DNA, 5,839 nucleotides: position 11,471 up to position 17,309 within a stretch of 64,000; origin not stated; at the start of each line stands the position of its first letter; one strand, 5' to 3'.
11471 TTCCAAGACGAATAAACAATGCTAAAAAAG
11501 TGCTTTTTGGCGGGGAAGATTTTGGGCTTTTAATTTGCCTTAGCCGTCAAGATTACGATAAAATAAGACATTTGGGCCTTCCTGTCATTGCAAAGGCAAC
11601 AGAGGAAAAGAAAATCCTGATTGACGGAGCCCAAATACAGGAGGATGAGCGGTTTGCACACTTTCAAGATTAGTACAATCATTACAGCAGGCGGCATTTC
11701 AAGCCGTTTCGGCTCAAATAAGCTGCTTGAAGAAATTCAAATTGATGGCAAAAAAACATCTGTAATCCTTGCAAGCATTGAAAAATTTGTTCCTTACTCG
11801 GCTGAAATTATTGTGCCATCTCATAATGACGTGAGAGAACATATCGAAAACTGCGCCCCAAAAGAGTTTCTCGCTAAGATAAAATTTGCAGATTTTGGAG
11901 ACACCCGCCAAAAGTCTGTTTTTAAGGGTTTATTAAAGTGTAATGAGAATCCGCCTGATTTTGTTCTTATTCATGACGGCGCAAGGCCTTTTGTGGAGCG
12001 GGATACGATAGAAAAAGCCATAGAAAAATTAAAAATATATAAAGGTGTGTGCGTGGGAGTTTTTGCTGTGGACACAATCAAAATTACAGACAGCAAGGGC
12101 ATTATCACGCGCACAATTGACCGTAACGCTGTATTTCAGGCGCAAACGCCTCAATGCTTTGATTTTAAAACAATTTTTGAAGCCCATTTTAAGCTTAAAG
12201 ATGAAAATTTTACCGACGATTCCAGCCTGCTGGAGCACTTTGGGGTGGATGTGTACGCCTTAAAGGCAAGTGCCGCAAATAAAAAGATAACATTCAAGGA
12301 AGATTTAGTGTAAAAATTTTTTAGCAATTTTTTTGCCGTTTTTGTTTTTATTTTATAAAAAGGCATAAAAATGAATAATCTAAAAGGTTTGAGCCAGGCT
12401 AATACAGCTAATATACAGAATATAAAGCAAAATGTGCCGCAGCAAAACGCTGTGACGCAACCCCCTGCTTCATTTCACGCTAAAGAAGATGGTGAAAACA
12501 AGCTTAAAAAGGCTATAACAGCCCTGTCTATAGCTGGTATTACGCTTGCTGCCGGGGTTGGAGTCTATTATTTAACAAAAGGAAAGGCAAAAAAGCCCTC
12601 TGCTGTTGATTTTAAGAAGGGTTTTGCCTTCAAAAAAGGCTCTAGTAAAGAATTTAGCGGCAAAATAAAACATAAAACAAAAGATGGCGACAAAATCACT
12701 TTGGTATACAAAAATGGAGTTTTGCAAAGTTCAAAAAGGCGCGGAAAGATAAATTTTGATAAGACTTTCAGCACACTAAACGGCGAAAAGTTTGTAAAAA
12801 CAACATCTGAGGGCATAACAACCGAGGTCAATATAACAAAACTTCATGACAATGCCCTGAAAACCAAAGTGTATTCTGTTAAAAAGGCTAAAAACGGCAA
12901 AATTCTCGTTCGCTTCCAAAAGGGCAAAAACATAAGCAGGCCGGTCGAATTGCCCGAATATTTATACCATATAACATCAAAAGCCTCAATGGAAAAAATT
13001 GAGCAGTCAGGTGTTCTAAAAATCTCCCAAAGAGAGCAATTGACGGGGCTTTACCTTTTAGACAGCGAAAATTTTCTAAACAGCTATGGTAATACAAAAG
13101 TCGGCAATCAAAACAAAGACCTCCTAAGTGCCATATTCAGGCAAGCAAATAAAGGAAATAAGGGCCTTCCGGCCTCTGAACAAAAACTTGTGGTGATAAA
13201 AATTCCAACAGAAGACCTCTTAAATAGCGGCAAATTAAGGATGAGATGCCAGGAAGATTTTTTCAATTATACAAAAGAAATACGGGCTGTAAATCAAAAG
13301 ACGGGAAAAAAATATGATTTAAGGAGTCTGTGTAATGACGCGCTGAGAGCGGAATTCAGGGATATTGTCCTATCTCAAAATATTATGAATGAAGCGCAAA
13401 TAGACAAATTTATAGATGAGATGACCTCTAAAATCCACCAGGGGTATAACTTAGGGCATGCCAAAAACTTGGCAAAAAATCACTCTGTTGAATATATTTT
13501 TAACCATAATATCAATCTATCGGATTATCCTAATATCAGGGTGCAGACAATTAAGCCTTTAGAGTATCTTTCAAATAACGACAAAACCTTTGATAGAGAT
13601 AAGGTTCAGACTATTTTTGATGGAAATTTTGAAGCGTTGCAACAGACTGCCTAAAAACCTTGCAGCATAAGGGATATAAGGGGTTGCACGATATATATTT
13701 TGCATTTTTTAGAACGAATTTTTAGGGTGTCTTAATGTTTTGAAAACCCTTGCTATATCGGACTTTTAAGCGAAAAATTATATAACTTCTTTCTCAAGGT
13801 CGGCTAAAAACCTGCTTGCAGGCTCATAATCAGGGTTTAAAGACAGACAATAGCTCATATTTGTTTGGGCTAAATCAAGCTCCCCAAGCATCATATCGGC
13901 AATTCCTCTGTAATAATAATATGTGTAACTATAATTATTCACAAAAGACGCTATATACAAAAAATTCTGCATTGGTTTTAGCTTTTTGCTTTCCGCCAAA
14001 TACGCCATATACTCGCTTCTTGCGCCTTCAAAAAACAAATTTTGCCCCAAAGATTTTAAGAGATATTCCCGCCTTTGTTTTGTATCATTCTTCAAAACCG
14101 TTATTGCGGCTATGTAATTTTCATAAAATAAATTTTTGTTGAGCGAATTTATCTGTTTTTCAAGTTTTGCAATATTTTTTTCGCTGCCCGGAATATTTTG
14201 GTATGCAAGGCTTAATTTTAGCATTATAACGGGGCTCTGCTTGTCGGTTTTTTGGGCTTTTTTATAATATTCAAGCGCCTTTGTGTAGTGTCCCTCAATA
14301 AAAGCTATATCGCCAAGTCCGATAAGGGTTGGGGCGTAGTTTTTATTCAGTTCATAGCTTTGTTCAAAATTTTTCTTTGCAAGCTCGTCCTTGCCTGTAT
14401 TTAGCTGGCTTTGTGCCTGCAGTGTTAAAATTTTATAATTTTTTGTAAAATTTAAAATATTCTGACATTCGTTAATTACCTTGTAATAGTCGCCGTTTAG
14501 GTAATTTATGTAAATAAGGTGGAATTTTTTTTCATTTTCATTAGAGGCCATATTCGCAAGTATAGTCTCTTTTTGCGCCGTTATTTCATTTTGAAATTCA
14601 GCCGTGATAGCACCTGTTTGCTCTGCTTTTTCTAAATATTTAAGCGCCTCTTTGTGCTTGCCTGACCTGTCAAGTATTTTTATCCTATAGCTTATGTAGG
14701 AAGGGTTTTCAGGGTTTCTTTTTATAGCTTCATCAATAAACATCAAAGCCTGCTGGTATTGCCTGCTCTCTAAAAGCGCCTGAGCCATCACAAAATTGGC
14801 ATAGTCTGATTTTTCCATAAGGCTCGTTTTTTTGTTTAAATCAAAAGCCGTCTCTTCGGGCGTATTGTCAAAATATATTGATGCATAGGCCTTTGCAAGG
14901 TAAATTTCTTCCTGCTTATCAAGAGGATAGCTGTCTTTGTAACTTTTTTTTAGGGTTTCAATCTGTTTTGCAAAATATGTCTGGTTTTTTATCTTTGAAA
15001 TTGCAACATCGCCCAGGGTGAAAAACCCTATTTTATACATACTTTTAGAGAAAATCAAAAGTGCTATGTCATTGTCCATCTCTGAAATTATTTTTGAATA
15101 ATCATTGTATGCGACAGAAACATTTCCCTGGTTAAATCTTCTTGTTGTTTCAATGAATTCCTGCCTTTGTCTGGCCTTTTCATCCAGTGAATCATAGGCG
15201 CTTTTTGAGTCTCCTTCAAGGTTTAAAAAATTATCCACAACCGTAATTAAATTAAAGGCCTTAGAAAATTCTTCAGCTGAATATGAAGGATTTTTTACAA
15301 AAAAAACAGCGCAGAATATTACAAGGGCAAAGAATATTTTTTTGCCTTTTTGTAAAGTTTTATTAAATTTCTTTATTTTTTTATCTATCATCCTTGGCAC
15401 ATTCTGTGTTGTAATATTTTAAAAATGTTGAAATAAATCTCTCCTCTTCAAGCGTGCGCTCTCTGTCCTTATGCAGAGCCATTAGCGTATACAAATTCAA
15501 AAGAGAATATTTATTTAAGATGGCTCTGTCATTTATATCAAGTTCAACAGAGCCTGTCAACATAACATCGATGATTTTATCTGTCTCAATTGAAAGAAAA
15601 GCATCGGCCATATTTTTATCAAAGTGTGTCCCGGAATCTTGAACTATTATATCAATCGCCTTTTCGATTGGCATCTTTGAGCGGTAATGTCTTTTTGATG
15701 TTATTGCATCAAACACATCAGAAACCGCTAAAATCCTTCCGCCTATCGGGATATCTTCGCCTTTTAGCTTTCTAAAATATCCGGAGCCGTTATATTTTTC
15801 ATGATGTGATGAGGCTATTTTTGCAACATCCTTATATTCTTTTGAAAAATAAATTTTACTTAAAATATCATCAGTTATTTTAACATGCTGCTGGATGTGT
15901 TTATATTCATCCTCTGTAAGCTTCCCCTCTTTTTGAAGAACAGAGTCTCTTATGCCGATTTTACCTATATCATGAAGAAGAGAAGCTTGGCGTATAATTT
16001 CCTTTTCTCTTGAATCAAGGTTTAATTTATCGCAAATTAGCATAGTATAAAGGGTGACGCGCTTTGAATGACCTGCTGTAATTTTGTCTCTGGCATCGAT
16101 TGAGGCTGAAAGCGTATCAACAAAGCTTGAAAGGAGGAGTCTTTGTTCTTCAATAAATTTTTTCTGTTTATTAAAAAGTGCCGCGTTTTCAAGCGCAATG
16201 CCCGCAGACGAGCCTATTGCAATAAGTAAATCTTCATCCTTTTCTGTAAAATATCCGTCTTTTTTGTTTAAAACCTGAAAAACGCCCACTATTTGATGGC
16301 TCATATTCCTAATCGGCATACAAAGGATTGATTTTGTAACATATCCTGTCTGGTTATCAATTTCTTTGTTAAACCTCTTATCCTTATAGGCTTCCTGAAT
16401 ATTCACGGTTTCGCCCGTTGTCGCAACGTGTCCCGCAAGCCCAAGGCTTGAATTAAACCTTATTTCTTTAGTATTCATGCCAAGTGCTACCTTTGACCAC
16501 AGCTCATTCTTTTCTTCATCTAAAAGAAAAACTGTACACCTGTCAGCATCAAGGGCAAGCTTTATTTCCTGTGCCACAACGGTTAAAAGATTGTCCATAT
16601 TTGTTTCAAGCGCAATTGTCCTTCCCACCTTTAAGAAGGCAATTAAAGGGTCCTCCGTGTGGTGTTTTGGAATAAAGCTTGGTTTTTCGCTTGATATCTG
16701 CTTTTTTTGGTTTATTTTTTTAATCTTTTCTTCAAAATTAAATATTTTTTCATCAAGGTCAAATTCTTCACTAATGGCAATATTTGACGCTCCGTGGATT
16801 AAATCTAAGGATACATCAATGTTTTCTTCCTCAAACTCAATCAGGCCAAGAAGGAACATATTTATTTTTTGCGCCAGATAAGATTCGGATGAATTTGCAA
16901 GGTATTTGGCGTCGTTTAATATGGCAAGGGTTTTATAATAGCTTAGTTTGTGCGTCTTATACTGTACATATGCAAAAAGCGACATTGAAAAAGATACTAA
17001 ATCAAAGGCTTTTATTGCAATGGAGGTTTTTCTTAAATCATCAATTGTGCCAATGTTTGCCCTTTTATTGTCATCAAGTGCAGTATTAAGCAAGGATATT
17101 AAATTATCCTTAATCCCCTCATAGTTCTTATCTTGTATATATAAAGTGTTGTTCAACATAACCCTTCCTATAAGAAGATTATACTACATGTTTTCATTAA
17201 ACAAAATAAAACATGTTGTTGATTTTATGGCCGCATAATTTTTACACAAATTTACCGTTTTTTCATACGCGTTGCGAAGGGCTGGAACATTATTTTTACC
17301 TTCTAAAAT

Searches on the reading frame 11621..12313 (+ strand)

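Call 85: search_protein_families(library=pfam, proteins=[window:11621-12313:+])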
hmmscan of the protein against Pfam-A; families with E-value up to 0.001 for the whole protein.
window:11621-12313:+ (230 aa): 2 families
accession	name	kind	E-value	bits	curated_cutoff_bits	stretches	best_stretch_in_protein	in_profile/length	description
PF01128.25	IspD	-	3e-38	132.2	27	1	18-229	2-212/221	2-C-methyl-D-erythritol 4-phosphate cytidylyltransferase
PF12804.13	NTP_transf_3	-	5e-06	27.2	27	1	20-139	2-113/160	MobA-like NTP transferase domain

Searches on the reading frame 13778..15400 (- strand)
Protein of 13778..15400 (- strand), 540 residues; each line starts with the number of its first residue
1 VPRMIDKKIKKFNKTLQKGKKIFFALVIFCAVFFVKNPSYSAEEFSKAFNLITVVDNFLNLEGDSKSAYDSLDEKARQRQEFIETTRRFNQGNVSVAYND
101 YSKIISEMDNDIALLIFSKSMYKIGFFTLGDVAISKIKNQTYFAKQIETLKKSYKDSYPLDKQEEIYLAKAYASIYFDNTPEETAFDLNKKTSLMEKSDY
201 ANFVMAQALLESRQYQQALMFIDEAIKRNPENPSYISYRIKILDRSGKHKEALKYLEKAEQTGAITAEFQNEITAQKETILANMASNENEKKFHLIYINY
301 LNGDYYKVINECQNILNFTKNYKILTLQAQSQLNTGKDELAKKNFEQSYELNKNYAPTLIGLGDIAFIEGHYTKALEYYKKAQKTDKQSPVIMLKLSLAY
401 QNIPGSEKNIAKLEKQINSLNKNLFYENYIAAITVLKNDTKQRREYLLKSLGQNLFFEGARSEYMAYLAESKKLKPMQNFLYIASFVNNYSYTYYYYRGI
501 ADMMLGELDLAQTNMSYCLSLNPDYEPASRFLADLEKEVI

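Call 85: search_protein_families(library=pfam, proteins=[window:13778-15400:-])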
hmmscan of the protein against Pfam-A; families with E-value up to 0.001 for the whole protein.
window:13778-15400:- (540 aa): 10 families
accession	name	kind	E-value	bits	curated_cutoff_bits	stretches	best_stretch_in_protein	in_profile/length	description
PF07719.23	TPR_2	-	1.6e-17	62.5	27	1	358-387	3-32/34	Tetratricopeptide repeat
PF13428.12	TPR_14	-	1.6e-11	44.1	23.5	0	204-236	6-38/44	Tetratricopeptide repeat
PF13181.12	TPR_8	-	1.3e-10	41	25.7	0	358-387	3-32/34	Tetratricopeptide repeat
PF14559.12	TPR_19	-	3e-10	40.7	25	0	209-259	1-51/68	Tetratricopeptide repeat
PF13432.12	TPR_16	-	5e-10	40.1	32.7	1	205-260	3-58/65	Tetratricopeptide repeat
PF00515.34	TPR_1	-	5.3e-09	36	27.8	1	357-386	2-31/34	Tetratricopeptide repeat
PF12895.13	ANAPC3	-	1.2e-07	32.4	27.2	0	212-261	2-51/82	Anaphase-promoting complex, cyclosome, subunit 3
PF13424.12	TPR_12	-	2.5e-06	28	30.1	0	334-385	15-74/77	Tetratricopeptide repeat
PF25064.1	ARM_TT21_5th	-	3.6e-05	24.5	27.8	1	201-263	3-65/117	TT21 fifth ARM repeats domain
PF13176.12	TPR_7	-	0.00043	20.6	27.9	0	362-390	5-35/36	Tetratricopeptide repeat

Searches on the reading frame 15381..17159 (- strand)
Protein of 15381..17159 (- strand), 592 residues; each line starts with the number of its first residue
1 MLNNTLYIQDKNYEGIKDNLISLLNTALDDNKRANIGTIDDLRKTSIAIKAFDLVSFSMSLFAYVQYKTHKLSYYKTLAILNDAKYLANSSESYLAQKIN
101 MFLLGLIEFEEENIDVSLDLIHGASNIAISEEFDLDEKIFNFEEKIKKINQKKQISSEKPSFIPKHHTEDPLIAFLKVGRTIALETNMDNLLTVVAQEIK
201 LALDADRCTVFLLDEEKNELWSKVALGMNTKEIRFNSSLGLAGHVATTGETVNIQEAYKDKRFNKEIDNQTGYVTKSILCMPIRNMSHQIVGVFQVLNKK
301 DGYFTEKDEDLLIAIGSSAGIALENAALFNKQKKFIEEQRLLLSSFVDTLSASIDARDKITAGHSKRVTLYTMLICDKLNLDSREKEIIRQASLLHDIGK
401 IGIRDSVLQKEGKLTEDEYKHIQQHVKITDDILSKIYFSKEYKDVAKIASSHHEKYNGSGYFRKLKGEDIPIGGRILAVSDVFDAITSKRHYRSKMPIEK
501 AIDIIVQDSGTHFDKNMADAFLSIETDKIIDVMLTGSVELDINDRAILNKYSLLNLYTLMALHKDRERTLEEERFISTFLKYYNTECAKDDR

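Call 85: search_protein_families(library=pfam, proteins=[window:15381-17159:-])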
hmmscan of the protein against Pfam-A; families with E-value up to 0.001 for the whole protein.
window:15381-17159:- (592 aa): 5 families
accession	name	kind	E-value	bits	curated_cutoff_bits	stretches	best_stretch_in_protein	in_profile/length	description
PF13487.12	HD_5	-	2.1e-39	135.4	27.2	1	352-516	5-169/170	HD domain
PF01966.28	HD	-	5.9e-21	75.4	22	1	362-485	2-115/116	HD domain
PF01590.32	GAF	-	2e-17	64.4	22.4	1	188-323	2-133/133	GAF domain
PF13492.12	GAF_3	-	6e-13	49.8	27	1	187-325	1-129/129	GAF domain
PF13185.12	GAF_2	-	4.4e-12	46.8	28.6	1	186-324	2-136/136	GAF domain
